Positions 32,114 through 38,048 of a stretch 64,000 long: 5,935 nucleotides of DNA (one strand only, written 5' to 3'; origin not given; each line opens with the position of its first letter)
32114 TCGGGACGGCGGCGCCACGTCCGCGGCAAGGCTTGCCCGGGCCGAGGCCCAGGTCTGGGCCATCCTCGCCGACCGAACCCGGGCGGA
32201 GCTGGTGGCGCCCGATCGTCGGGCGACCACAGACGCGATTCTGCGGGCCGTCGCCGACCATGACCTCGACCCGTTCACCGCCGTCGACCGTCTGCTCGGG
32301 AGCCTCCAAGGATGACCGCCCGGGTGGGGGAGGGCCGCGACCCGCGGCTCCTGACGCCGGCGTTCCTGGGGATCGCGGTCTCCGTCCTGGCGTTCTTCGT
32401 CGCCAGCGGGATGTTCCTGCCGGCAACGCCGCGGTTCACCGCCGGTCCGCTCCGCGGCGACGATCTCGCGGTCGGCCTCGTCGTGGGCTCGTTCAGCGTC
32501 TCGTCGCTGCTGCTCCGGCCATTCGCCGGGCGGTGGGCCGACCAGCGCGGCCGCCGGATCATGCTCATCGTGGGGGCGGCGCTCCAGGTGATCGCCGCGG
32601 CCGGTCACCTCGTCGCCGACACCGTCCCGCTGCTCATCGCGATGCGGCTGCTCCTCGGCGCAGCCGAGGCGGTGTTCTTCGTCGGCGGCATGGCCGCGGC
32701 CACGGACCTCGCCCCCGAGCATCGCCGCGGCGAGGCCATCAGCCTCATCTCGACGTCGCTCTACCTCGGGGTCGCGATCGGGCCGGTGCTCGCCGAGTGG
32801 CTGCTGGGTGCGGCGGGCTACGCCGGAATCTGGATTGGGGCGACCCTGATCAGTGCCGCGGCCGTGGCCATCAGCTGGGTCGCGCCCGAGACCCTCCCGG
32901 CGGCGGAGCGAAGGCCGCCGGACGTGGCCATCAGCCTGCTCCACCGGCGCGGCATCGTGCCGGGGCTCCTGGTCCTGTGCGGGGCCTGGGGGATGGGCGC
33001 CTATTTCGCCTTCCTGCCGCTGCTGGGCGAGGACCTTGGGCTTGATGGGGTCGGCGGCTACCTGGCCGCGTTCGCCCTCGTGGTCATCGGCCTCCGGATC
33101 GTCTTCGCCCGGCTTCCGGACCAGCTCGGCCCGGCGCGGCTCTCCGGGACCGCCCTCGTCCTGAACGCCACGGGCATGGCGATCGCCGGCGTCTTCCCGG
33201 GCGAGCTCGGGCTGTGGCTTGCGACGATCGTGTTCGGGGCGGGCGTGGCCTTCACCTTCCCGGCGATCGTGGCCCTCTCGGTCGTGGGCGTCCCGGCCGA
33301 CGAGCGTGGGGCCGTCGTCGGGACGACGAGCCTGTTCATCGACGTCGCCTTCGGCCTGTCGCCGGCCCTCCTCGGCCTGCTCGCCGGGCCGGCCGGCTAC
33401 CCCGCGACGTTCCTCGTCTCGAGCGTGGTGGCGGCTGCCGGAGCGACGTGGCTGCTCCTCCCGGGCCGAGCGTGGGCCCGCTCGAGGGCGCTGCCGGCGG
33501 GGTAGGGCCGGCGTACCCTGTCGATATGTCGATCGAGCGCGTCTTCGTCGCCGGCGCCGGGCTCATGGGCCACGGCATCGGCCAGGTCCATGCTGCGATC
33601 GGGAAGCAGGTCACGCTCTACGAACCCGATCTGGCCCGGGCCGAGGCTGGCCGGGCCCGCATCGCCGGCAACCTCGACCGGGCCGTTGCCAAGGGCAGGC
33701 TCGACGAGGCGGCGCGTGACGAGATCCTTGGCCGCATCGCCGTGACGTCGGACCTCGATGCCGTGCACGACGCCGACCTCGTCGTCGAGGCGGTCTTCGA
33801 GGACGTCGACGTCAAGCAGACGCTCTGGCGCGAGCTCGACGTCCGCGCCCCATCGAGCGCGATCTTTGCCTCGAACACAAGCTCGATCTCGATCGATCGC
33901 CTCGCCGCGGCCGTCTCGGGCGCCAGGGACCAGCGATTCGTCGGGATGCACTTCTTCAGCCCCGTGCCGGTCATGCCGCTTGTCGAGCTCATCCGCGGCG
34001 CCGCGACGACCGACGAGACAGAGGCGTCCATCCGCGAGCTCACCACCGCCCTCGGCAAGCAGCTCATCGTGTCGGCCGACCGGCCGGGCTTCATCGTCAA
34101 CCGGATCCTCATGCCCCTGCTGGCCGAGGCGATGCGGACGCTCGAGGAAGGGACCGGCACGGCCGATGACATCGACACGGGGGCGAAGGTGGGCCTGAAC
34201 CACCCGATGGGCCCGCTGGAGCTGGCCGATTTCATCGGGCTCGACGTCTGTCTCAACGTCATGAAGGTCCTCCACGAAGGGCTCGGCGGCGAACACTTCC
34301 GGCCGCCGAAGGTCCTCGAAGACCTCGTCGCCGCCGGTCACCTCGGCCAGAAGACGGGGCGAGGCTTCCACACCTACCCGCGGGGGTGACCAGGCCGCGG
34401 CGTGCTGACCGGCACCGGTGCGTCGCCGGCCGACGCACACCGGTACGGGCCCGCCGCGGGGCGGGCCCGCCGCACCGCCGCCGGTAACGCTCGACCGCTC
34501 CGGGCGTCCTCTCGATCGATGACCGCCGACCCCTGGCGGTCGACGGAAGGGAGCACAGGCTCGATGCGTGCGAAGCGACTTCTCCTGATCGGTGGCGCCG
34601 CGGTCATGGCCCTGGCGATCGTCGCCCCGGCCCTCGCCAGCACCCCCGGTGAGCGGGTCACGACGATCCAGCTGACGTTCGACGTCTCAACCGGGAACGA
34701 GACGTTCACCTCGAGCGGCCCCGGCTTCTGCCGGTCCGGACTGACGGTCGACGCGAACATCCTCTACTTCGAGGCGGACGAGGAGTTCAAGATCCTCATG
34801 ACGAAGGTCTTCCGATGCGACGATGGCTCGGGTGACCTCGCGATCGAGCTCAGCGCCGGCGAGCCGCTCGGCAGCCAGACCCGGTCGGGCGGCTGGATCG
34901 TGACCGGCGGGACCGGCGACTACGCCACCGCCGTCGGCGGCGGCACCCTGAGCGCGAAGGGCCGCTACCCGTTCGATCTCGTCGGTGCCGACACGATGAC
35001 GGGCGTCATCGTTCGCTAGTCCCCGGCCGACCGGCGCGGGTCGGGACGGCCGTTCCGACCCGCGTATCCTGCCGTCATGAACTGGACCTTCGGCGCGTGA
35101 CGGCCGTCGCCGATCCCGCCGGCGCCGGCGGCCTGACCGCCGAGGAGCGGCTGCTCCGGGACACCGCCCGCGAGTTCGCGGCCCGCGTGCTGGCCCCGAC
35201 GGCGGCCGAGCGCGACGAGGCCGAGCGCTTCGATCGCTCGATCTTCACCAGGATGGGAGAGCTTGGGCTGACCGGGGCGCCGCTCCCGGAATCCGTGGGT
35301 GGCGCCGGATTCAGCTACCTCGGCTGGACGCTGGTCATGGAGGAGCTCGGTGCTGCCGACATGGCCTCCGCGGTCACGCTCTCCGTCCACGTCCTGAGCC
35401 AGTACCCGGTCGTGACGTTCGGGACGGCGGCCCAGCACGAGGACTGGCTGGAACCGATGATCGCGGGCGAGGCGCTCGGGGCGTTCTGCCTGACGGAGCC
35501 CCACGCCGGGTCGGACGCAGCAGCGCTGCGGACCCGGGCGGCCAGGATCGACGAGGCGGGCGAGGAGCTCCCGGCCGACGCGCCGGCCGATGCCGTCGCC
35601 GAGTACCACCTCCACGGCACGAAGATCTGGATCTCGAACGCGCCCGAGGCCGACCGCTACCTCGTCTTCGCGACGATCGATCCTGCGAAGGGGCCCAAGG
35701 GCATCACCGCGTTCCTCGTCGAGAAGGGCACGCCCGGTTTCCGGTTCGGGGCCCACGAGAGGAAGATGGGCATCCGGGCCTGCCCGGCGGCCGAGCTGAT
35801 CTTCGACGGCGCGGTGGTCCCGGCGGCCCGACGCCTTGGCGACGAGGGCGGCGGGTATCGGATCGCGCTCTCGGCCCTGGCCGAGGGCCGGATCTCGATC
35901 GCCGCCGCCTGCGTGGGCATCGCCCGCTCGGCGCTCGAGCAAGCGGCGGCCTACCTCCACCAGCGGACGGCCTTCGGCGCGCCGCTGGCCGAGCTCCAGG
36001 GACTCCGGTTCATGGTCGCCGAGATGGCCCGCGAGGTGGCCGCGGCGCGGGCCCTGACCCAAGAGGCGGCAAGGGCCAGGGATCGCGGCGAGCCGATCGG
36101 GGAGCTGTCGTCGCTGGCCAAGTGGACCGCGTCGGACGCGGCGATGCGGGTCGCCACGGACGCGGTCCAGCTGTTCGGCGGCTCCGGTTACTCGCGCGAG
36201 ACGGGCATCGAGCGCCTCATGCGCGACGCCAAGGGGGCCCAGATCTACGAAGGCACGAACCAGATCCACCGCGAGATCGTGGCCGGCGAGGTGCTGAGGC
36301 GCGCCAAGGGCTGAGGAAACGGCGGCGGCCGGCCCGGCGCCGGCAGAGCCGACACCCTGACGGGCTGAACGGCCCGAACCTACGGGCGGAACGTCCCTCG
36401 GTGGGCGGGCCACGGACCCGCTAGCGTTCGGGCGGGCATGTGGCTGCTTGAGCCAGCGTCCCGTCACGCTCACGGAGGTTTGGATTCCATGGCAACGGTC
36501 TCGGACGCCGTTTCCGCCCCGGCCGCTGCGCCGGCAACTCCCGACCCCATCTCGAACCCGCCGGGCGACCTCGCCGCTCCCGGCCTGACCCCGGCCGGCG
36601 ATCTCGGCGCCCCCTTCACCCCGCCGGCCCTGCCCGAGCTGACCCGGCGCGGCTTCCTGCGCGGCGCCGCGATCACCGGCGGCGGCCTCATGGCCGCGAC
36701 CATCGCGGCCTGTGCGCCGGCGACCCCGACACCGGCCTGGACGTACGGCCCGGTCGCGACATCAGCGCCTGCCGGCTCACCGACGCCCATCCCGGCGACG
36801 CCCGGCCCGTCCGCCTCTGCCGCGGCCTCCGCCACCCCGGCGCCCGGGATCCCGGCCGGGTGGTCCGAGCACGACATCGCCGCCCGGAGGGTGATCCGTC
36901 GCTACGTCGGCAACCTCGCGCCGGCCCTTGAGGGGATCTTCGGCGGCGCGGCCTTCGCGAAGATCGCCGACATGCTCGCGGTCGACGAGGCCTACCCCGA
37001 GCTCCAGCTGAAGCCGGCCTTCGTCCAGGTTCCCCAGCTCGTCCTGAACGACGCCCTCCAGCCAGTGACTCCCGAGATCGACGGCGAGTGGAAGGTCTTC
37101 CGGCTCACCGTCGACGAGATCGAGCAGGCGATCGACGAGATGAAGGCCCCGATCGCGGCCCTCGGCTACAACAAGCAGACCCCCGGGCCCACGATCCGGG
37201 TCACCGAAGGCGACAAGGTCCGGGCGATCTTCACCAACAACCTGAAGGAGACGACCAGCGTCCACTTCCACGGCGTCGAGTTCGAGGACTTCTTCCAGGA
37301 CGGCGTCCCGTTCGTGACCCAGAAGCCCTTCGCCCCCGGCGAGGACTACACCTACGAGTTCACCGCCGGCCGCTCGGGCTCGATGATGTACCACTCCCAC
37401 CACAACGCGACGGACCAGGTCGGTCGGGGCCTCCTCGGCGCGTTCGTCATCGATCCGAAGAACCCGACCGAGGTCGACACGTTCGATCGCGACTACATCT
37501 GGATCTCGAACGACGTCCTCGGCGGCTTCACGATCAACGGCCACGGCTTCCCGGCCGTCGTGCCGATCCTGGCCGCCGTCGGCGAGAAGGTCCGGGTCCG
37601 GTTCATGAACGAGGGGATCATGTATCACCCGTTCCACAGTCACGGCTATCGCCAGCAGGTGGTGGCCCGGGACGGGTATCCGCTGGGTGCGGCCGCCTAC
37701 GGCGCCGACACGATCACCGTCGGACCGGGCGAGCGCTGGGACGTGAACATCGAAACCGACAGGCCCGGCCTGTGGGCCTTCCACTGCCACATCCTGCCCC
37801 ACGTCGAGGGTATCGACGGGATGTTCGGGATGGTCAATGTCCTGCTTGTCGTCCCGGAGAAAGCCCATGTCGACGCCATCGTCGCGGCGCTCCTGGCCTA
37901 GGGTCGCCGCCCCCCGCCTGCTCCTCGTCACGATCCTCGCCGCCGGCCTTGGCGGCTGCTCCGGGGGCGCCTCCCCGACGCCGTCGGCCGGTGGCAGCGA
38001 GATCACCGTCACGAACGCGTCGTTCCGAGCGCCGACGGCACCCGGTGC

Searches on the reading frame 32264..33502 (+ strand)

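Call 49: search_protein_families(library=pfam, proteins=[window:32264-33502:+], max_evalue=0.00001)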
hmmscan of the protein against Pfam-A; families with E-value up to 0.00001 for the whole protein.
window:32264-33502:+ (413 aa): 2 families
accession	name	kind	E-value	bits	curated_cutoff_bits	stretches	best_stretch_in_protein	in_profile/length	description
PF07690.21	MFS_1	-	4.4e-49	167.7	33.4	2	38-363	2-343/347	Major Facilitator Superfamily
PF00083.30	Sugar_tr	-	1.5e-06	27.8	22.3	1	66-178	44-159/452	Sugar (and other) transporter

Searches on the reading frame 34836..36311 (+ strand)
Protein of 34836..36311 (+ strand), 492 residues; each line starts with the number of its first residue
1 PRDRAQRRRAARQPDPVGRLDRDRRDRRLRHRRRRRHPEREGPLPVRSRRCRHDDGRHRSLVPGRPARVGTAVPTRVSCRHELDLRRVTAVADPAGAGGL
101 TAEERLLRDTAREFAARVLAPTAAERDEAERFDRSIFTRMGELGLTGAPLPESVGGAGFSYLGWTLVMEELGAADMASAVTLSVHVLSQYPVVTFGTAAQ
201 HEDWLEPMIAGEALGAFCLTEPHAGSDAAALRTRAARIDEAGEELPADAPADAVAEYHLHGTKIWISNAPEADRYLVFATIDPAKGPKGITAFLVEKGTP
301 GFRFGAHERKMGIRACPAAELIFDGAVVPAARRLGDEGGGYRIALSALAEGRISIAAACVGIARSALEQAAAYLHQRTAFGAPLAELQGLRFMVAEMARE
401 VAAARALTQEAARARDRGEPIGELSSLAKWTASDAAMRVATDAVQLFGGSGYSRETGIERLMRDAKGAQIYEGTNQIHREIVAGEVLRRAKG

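Call 49: search_protein_families(library=pfam, proteins=[window:34836-36311:+], max_evalue=0.00001)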
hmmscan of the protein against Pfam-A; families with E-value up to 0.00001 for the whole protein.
window:34836-36311:+ (492 aa): 5 families
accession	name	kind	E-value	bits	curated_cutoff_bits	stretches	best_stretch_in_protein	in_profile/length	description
PF00441.29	Acyl-CoA_dh_1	-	4.1e-47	160.5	22.4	1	338-485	1-148/150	Acyl-CoA dehydrogenase, C-terminal domain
PF02771.21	Acyl-CoA_dh_N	-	7.6e-33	113.7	22.9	1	101-212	1-113/113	Acyl-CoA dehydrogenase, N-terminal domain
PF02770.24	Acyl-CoA_dh_M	-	2.4e-22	79.4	33.3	1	216-325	1-96/97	Acyl-CoA dehydrogenase, middle domain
PF08028.16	Acyl-CoA_dh_2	-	1.4e-18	67.9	22.7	1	354-475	2-133/134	Acyl-CoA dehydrogenase, C-terminal domain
PF22924.1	ACOX_C_alpha1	-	9.4e-08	32.5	27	1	373-477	51-159/169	Acyl-CoA oxidase, C-alpha1 domain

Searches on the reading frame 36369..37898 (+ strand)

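Call 49: search_protein_families(library=pfam, proteins=[window:36369-37898:+], max_evalue=0.00001)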
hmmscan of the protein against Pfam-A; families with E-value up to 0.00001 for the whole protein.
window:36369-37898:+ (510 aa): 2 families
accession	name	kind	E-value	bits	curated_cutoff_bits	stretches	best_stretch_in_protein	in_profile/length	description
PF07732.21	Cu-oxidase_3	-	7.3e-36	123.3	21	1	263-365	16-118/119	Multicopper oxidase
PF07731.20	Cu-oxidase_2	-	3.6e-26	92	20.4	1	381-480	23-124/137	Multicopper oxidase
